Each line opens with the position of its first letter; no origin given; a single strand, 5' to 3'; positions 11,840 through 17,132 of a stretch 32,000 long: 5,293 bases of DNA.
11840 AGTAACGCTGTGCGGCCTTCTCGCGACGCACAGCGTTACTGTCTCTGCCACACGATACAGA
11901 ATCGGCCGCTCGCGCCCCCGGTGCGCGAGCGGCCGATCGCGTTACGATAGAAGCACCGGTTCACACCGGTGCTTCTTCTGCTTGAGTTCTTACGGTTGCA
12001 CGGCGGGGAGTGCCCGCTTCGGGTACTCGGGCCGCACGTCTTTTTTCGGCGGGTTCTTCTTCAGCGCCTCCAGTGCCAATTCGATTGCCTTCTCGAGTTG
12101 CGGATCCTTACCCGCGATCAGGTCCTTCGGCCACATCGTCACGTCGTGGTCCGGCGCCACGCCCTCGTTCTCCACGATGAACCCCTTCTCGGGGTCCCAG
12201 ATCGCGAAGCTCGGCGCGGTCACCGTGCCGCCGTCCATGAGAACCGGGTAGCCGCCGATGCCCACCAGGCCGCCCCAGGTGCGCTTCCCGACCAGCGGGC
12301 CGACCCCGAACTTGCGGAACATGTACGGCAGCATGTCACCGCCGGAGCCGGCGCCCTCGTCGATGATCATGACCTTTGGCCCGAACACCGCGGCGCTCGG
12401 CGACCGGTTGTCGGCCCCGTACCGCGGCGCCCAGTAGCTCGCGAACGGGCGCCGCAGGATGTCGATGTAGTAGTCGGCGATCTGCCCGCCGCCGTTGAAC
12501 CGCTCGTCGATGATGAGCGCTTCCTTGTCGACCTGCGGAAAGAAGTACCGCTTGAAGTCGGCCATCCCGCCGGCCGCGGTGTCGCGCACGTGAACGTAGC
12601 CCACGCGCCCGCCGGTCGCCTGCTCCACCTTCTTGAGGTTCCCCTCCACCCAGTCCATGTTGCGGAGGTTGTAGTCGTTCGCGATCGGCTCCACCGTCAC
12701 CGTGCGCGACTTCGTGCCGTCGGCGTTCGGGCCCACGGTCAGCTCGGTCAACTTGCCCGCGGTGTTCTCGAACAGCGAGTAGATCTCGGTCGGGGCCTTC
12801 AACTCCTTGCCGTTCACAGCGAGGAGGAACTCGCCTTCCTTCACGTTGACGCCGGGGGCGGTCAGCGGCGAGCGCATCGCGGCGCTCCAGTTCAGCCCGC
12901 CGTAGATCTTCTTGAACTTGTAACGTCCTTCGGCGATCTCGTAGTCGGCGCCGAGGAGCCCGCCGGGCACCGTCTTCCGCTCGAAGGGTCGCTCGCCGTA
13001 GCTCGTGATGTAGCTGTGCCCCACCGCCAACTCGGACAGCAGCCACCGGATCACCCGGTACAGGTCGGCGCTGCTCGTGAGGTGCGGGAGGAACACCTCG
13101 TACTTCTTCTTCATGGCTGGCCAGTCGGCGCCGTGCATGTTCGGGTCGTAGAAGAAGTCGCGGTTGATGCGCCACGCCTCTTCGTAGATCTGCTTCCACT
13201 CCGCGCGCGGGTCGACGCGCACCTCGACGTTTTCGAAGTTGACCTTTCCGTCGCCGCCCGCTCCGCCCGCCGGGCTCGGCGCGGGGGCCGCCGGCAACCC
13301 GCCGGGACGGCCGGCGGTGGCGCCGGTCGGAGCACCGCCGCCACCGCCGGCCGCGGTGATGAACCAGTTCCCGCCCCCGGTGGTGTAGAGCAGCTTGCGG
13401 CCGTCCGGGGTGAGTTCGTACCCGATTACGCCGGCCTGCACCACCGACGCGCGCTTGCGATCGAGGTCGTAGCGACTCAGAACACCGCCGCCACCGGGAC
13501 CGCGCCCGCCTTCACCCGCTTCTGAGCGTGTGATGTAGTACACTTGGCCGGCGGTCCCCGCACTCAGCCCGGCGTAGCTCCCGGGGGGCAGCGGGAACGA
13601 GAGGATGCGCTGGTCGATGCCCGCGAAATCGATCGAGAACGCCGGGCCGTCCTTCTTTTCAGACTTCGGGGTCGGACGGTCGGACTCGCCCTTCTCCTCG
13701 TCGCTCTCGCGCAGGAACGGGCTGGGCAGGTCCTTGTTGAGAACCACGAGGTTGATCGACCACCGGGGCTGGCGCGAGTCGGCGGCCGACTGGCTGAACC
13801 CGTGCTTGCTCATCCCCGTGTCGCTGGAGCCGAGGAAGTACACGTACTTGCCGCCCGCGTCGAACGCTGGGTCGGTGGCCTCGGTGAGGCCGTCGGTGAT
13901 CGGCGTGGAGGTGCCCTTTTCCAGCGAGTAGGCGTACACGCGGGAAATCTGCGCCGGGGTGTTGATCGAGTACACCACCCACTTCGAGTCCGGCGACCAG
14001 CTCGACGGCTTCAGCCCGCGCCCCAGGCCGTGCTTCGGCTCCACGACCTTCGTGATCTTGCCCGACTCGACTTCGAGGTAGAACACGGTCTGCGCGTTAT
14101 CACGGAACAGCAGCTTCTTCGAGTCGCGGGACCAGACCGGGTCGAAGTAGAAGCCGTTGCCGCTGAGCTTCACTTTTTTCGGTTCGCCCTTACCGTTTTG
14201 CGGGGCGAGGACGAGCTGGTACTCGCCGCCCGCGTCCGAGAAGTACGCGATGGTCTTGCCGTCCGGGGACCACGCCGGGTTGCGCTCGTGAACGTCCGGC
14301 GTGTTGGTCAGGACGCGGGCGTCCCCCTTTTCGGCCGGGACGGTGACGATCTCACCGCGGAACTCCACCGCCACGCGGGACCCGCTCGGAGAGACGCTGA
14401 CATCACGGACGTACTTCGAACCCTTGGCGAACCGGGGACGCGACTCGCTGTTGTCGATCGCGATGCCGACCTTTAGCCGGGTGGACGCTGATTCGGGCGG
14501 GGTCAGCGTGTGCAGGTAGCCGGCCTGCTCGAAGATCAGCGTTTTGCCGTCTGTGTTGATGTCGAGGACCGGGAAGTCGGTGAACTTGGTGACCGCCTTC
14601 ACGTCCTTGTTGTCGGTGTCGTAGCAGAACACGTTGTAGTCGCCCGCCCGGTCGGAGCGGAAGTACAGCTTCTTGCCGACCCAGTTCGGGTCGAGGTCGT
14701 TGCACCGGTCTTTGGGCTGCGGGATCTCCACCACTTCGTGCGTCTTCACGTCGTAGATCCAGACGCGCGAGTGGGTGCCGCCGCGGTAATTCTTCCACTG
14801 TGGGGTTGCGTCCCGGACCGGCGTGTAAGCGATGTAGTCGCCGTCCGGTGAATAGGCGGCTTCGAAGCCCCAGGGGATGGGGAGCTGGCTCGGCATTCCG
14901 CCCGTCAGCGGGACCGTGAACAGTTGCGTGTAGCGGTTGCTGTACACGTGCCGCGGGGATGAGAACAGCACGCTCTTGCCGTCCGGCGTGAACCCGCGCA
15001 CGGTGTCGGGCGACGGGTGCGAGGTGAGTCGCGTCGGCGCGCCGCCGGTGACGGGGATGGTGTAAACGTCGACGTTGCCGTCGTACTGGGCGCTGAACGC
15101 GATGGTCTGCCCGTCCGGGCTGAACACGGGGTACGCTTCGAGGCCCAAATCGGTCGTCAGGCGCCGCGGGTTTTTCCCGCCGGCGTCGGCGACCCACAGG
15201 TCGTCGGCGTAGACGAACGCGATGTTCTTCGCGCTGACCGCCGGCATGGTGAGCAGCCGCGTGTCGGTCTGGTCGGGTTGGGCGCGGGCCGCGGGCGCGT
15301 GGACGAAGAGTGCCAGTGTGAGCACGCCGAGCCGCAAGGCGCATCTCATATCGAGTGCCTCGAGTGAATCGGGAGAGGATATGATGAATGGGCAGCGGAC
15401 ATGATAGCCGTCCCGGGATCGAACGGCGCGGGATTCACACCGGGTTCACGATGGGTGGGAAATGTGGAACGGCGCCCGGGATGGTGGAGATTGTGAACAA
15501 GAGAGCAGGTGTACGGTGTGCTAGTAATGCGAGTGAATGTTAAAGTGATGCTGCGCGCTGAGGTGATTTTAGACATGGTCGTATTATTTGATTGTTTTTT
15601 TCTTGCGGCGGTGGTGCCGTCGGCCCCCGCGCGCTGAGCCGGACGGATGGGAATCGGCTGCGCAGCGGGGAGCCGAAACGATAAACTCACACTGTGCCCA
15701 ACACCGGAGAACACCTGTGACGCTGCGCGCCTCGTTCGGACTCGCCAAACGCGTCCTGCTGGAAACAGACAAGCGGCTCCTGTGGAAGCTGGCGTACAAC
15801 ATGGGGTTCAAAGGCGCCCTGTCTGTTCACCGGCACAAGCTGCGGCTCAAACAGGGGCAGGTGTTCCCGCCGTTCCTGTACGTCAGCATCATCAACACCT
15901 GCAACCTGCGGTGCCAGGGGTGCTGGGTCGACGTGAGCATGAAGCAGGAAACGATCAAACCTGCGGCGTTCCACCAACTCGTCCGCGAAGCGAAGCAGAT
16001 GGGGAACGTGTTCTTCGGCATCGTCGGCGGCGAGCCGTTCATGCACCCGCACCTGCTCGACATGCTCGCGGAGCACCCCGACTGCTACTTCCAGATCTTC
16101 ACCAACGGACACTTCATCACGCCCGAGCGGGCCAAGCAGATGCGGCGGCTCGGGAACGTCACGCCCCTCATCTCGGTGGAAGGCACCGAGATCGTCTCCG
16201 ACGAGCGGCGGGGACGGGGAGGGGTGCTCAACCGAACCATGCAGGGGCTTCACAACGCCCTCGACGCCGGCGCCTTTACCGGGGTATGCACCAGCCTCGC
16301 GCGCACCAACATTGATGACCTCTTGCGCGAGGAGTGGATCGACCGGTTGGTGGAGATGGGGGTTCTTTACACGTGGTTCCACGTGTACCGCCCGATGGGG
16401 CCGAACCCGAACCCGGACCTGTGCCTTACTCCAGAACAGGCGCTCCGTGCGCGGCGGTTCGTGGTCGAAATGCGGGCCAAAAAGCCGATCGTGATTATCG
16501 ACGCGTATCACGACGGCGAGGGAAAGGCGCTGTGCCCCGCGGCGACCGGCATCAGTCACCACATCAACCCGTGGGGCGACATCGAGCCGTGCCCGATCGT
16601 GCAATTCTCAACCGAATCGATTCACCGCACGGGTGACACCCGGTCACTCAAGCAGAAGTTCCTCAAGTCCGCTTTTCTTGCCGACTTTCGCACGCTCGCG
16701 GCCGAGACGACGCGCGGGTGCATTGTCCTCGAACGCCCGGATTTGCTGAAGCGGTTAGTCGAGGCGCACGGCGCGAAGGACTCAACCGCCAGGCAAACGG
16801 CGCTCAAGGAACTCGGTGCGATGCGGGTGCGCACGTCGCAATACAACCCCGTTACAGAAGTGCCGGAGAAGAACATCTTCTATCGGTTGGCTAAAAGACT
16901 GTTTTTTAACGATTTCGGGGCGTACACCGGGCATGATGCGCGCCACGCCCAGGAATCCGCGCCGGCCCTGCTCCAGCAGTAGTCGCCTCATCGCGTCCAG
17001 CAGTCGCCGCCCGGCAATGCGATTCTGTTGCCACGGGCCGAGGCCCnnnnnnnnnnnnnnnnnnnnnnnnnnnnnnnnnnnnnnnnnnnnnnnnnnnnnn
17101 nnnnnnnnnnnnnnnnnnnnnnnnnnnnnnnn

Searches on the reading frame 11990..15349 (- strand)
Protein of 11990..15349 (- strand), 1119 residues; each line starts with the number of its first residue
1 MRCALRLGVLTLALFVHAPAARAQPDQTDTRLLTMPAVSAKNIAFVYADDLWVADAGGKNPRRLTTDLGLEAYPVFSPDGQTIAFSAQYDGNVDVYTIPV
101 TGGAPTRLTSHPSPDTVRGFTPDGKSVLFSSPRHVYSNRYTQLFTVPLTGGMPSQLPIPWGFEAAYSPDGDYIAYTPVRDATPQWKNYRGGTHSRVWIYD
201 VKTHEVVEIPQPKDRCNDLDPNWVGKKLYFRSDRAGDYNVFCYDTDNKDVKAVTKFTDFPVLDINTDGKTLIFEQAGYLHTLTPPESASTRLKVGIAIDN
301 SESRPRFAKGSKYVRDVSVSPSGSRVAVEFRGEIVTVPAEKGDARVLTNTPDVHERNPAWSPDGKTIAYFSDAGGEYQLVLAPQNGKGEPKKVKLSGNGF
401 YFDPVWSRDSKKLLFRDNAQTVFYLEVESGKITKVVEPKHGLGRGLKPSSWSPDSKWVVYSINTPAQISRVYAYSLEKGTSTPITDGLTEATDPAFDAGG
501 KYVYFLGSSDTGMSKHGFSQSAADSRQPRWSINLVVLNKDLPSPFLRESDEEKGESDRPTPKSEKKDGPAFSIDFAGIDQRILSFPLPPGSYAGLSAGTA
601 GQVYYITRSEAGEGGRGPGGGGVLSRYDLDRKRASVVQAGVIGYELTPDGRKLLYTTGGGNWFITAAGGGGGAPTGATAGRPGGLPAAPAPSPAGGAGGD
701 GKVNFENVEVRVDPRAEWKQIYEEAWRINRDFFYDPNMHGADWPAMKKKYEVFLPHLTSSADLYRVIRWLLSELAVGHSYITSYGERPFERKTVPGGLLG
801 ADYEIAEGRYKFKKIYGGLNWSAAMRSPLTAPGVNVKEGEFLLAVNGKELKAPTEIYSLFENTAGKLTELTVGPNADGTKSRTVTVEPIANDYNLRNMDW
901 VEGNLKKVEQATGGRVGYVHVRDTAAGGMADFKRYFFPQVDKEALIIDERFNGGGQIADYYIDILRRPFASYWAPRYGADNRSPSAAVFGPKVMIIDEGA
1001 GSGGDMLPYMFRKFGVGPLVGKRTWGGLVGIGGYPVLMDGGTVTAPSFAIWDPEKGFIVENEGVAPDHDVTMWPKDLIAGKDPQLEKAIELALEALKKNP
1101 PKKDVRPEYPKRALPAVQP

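Call 17: search_protein_families(library=pfam, proteins=[window:11990-15349:-], max_evalue=0.001)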
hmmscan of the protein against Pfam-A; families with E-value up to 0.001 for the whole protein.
window:11990-15349:- (1119 aa): 6 families
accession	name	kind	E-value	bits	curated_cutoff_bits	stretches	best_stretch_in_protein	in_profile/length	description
PF07676.18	PD40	-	1.3e-31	108.3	20.9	2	345-379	2-36/38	WD40-like Beta Propeller Repeat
PF14685.13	PDZ_Tricorn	-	1e-23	83.6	25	1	797-886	1-88/88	Tricorn protease PDZ domain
PF14684.11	Tricorn_C1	-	1.2e-20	73.6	24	1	714-769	1-56/59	Tricorn protease C1 domain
PF03572.23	Peptidase_S41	-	1.8e-17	63.9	24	1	915-1070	1-165/165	Peptidase family S41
PF00930.27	DPPIV_N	-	1.4e-12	47.5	22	0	43-112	17-82/354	Dipeptidyl peptidase IV (DPP IV) N-terminal region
PF25174.1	Beta-prop_THOC3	-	3.8e-07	29.8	305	0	309-369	211-271/272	THOC3 beta-propeller domain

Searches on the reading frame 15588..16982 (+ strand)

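Call 17: search_protein_families(library=pfam, proteins=[window:15588-16982:+], max_evalue=0.001)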
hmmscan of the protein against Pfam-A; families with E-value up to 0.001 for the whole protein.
window:15588-16982:+ (464 aa): 1 family
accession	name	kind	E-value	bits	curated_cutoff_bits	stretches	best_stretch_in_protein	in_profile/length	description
PF04055.27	Radical_SAM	-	1.7e-16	61.3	29.5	1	99-231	1-143/166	Radical SAM superfamily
